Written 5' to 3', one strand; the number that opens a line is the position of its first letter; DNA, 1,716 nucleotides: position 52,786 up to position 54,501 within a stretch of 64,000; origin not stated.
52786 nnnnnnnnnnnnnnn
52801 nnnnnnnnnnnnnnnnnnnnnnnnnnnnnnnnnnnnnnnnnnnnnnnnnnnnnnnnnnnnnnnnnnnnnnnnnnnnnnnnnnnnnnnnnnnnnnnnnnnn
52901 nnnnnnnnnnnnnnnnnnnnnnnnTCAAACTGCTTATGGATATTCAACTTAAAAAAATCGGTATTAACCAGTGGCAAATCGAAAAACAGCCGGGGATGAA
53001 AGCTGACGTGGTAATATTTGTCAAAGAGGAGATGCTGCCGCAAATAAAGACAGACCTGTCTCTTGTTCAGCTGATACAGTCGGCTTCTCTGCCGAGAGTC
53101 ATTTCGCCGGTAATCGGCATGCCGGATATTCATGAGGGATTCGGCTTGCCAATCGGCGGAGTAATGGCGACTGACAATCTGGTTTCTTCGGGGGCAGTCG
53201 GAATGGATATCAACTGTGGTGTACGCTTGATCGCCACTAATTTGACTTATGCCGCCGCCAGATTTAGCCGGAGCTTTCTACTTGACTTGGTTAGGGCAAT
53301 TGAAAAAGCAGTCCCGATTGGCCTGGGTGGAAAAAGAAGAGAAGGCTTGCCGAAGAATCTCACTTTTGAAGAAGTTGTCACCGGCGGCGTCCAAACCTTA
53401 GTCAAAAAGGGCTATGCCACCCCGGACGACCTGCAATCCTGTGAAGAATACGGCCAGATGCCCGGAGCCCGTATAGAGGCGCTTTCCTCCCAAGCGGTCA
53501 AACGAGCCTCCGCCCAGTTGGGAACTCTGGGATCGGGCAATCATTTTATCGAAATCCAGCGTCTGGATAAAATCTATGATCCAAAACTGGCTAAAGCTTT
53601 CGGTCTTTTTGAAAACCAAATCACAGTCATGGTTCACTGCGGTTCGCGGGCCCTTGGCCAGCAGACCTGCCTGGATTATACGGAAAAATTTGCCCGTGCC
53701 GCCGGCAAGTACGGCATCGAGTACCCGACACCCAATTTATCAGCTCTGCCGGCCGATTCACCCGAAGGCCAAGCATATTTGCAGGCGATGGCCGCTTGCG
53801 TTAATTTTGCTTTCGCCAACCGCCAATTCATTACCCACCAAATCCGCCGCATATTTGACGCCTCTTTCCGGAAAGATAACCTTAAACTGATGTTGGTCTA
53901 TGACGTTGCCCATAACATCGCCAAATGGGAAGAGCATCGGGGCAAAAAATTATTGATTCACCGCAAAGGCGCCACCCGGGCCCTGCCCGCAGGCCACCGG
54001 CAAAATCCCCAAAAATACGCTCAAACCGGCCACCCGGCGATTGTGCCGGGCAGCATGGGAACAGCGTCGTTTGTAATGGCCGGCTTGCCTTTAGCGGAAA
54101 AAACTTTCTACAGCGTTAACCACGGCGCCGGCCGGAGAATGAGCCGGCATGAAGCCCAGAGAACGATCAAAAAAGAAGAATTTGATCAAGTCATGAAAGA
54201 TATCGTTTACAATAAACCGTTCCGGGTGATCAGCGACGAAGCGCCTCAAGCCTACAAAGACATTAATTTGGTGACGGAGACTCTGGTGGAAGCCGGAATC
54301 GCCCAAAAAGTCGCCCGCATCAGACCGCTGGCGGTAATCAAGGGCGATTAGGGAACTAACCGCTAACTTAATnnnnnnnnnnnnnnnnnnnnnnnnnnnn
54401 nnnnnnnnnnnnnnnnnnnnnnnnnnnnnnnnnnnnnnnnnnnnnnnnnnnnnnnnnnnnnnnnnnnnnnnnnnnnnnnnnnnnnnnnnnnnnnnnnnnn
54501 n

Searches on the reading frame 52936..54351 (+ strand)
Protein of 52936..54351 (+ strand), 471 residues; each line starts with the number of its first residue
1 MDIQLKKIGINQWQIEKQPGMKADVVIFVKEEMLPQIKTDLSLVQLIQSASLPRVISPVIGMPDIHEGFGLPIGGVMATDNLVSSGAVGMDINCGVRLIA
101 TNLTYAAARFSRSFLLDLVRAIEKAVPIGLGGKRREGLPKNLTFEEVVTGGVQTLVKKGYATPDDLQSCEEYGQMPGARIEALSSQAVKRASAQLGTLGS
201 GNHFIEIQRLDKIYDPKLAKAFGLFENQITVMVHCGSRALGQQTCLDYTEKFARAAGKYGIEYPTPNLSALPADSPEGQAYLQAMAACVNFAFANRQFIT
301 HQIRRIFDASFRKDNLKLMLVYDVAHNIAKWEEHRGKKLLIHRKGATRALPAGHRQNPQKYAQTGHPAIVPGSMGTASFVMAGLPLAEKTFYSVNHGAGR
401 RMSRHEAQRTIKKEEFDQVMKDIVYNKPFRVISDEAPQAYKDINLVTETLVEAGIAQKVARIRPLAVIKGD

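Call 50: search_protein_families(library=pfam, proteins=[window:52936-54351:+], max_evalue=0.001)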
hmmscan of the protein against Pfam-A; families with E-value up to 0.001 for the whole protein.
window:52936-54351:+ (471 aa): 1 family
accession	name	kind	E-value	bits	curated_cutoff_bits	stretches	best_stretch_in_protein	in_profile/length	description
PF01139.22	RtcB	-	4.6e-149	497.7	27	1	45-470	1-426/426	tRNA-splicing ligase RtcB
